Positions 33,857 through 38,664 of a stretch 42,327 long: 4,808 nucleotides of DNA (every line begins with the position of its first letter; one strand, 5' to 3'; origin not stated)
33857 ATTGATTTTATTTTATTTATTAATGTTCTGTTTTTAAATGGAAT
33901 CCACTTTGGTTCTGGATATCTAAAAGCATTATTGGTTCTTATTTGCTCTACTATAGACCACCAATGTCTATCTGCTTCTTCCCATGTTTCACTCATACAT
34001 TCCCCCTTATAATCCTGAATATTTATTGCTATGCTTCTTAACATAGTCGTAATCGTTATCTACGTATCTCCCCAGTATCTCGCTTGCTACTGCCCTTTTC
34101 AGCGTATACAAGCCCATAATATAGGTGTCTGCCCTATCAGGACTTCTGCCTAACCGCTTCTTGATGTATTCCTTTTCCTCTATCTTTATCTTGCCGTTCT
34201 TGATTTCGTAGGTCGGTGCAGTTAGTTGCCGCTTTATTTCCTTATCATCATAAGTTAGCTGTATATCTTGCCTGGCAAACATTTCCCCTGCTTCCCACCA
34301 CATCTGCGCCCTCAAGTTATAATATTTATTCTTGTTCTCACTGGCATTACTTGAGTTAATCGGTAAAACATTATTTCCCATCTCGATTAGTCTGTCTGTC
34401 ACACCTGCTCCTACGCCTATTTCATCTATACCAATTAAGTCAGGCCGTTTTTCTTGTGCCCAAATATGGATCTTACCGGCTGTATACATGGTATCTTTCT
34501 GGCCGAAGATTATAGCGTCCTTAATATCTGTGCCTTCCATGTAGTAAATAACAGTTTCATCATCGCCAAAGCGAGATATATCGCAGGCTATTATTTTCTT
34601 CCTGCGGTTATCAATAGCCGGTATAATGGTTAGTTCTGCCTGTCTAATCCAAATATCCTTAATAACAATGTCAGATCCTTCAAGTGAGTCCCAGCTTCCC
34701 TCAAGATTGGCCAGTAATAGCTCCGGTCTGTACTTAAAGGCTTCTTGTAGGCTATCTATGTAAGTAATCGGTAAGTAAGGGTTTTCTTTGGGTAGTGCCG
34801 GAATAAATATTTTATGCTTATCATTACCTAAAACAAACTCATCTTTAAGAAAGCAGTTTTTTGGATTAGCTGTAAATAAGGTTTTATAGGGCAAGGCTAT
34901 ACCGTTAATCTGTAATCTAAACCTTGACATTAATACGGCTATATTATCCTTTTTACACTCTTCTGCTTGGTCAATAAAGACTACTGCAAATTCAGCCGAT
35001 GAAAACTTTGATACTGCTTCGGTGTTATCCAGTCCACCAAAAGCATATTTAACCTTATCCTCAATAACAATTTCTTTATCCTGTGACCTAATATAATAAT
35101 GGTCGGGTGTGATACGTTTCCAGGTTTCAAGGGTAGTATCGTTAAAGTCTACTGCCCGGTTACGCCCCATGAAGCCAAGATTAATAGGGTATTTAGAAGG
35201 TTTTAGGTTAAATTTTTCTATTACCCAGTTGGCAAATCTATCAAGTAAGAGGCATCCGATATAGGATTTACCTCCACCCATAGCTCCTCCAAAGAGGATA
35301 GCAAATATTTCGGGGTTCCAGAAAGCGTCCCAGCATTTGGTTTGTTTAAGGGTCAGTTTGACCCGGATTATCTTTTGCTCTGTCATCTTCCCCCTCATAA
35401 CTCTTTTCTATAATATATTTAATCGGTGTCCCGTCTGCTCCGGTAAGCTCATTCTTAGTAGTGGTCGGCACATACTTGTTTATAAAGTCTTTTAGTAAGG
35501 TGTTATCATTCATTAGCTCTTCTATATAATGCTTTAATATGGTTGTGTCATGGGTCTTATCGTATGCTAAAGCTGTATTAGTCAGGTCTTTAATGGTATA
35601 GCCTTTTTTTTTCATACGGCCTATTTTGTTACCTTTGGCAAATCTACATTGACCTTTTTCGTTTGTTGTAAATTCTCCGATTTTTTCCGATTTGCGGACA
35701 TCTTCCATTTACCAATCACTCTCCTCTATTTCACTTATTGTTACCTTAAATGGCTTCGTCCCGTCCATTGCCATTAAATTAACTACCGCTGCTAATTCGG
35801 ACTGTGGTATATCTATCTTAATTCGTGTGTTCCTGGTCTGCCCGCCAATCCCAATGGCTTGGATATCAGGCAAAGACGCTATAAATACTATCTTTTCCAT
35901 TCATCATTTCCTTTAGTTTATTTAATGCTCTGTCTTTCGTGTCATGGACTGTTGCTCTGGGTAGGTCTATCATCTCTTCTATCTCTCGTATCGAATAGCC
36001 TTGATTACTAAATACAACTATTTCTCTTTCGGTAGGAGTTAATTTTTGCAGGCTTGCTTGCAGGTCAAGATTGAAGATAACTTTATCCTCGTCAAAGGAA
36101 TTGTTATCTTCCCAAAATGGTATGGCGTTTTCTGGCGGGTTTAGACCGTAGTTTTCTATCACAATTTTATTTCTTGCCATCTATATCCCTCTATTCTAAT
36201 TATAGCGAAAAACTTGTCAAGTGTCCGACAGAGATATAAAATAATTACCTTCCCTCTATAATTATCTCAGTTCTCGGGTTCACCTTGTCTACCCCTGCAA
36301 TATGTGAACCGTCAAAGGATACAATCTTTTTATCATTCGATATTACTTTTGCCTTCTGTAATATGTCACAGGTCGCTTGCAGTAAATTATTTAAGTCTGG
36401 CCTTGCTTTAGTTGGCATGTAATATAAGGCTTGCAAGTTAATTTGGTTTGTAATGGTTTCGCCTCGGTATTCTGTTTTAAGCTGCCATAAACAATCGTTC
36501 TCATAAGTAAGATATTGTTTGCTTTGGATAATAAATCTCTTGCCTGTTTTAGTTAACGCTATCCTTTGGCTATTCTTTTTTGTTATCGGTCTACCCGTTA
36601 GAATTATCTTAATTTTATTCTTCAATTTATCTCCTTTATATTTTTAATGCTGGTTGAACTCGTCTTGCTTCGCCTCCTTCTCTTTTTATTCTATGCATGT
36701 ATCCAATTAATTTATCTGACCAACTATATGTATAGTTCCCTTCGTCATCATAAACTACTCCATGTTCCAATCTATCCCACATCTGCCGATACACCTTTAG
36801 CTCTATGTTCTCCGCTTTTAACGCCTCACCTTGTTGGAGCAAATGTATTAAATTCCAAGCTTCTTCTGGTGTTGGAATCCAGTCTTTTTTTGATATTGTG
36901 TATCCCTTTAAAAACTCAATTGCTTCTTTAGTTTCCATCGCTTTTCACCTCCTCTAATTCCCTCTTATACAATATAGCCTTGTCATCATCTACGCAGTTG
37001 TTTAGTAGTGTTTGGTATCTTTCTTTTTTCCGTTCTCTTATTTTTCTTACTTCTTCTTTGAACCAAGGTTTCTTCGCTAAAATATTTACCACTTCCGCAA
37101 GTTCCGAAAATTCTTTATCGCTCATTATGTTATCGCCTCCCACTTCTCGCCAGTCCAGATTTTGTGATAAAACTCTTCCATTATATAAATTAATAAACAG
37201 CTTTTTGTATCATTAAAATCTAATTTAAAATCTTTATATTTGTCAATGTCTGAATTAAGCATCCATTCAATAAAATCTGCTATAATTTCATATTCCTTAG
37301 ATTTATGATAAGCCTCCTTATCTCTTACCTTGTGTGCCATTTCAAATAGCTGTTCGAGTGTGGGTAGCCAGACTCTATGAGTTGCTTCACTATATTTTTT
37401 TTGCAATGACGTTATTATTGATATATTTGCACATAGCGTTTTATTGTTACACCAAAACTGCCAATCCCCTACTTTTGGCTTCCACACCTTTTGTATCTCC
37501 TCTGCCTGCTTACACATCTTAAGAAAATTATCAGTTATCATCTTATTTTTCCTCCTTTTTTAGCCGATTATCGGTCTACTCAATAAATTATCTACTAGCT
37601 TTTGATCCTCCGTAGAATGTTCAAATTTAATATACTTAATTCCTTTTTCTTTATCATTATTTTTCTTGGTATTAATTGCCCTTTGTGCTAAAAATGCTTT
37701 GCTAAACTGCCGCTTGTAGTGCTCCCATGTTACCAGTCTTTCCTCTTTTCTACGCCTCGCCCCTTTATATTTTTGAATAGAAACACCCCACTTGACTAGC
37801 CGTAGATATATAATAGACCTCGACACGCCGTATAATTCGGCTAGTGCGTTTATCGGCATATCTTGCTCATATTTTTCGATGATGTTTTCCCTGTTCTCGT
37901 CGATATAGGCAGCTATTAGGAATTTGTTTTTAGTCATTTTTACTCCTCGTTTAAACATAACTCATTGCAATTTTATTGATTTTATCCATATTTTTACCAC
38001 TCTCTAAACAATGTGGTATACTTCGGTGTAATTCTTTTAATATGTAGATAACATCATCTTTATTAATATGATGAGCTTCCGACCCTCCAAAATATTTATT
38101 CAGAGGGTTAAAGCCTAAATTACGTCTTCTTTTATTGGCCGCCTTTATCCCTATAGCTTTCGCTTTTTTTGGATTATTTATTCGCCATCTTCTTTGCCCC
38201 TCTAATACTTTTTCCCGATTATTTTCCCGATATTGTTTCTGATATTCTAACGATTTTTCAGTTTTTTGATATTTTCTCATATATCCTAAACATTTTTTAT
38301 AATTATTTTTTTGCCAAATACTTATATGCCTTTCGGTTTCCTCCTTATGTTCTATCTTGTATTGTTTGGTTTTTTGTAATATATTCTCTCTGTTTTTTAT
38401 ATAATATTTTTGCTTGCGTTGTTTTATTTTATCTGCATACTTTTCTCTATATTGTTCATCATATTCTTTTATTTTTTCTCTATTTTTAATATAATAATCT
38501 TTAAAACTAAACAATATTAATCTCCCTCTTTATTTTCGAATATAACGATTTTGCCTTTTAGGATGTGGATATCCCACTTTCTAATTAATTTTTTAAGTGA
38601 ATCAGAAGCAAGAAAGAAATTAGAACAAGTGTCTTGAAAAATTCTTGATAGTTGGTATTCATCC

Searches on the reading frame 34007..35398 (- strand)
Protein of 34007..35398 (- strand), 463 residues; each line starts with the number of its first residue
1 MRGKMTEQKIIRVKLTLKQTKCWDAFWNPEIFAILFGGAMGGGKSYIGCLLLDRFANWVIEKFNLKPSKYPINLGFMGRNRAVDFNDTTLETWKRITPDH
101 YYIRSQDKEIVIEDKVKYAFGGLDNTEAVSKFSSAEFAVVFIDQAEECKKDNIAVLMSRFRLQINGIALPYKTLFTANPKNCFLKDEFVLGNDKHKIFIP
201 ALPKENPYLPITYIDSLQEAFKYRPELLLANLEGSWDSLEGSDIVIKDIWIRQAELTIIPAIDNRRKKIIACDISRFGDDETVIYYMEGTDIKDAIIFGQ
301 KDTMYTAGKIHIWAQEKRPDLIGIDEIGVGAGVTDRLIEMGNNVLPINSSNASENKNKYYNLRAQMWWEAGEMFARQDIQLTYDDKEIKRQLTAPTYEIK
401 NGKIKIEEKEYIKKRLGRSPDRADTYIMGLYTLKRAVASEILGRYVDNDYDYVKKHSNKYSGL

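Call 76: search_protein_families(library=pfam, max_evalue=0.0001, proteins=[window:34007-35398:-])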
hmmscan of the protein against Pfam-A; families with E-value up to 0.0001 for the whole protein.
window:34007-35398:- (463 aa): 0 families

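Call 106: search_protein_families(library=phrogs, proteins=[window:34007-35398:-], max_evalue=0.00001)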
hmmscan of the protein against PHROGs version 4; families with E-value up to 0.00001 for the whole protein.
window:34007-35398:- (463 aa): 3 families
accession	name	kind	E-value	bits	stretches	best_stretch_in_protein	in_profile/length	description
phrog_2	-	head and packaging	6.1e-25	89.1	1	16-437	267-596/807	terminase large subunit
phrog_979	-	head and packaging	2.4e-10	40.7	1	30-163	165-291/642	terminase large subunit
phrog_3717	-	head and packaging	5.2e-07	30.4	1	99-242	87-230/277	terminase large subunit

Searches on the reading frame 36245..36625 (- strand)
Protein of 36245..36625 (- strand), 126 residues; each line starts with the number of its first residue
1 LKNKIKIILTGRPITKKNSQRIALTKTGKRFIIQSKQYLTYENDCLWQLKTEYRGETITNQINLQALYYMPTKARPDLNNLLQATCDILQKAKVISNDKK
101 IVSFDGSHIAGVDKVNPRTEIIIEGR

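Call 106: search_protein_families(library=phrogs, proteins=[window:36245-36625:-], max_evalue=0.00001)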
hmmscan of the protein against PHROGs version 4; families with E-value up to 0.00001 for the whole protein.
window:36245-36625:- (126 aa): 3 families
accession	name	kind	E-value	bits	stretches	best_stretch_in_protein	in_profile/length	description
phrog_140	-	DNA, RNA and nucleotide metabolism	2.2e-15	57.9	1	1-124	35-166/219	RusA-like Holliday junction resolvase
phrog_34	-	DNA, RNA and nucleotide metabolism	9.5e-10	39.6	1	1-124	71-192/259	RusA-like Holliday junction resolvase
phrog_1682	-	DNA, RNA and nucleotide metabolism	3.2e-08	34.2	1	41-125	61-144/387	RusA-like Holliday junction resolvase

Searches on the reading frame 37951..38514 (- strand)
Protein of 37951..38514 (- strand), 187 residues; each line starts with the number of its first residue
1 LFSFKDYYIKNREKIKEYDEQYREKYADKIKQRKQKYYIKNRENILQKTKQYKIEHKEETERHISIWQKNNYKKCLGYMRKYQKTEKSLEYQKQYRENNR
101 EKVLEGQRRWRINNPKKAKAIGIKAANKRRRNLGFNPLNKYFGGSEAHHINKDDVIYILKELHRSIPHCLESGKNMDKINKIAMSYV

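Call 76: search_protein_families(library=pfam, max_evalue=0.0001, proteins=[window:37951-38514:-])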
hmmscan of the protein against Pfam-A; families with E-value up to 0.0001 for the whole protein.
window:37951-38514:- (187 aa): 0 families

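Call 106: search_protein_families(library=phrogs, proteins=[window:37951-38514:-], max_evalue=0.00001)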
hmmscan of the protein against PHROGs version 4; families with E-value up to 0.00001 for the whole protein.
window:37951-38514:- (187 aa): 1 family
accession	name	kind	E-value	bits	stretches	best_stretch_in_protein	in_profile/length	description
phrog_36724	-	unknown function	1.5e-06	29.3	0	10-58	3-51/88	-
